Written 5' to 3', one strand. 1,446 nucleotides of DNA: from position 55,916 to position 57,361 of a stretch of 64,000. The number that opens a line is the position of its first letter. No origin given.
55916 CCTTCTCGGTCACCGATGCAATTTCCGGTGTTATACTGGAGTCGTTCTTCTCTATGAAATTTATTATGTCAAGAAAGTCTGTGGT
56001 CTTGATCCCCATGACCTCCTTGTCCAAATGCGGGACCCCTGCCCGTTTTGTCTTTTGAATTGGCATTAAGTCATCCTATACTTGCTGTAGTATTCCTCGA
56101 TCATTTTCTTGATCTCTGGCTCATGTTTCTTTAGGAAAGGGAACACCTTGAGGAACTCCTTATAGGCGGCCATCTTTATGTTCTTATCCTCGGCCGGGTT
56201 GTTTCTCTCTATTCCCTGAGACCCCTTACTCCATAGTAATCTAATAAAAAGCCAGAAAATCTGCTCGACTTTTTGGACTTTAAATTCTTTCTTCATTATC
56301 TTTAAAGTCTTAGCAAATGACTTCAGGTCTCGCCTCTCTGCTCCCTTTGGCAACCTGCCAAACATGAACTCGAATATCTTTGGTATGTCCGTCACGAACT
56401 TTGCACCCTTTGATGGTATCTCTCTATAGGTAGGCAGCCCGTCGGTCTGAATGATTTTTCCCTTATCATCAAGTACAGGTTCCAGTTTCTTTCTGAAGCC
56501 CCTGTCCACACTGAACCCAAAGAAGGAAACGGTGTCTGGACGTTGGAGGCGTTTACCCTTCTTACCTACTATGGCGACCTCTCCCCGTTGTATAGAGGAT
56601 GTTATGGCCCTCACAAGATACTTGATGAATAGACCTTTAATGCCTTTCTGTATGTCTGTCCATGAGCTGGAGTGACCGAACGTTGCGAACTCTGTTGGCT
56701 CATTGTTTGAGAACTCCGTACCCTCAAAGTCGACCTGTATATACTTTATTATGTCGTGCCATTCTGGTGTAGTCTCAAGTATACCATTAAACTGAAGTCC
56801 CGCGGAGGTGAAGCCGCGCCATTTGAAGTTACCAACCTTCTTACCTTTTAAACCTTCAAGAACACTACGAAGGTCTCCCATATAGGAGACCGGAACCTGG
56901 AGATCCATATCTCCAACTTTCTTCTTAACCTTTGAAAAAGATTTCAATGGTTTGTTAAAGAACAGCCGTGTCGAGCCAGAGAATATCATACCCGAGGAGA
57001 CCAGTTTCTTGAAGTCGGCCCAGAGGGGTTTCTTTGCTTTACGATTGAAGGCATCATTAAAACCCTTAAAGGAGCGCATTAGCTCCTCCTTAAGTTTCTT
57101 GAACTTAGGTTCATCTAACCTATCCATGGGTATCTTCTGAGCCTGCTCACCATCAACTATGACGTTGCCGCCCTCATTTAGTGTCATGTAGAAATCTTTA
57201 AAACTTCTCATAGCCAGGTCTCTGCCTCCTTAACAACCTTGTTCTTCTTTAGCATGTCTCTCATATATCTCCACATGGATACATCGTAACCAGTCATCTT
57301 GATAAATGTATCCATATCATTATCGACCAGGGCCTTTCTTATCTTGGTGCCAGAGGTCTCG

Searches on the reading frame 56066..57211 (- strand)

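Call 10: search_protein_families(library=pfam, max_evalue=0.01, proteins=[window:56066-57211:-])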
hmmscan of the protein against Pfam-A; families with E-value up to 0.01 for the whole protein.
window:56066-57211:- (381 aa): 0 families

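Call 77: search_protein_families(library=phrogs, max_evalue=0.001, proteins=[window:56066-57211:-])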
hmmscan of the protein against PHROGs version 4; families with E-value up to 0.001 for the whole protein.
window:56066-57211:- (381 aa): 1 family
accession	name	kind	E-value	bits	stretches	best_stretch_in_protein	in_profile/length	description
phrog_19290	-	unknown function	2.5e-43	149.6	1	21-375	25-377/388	-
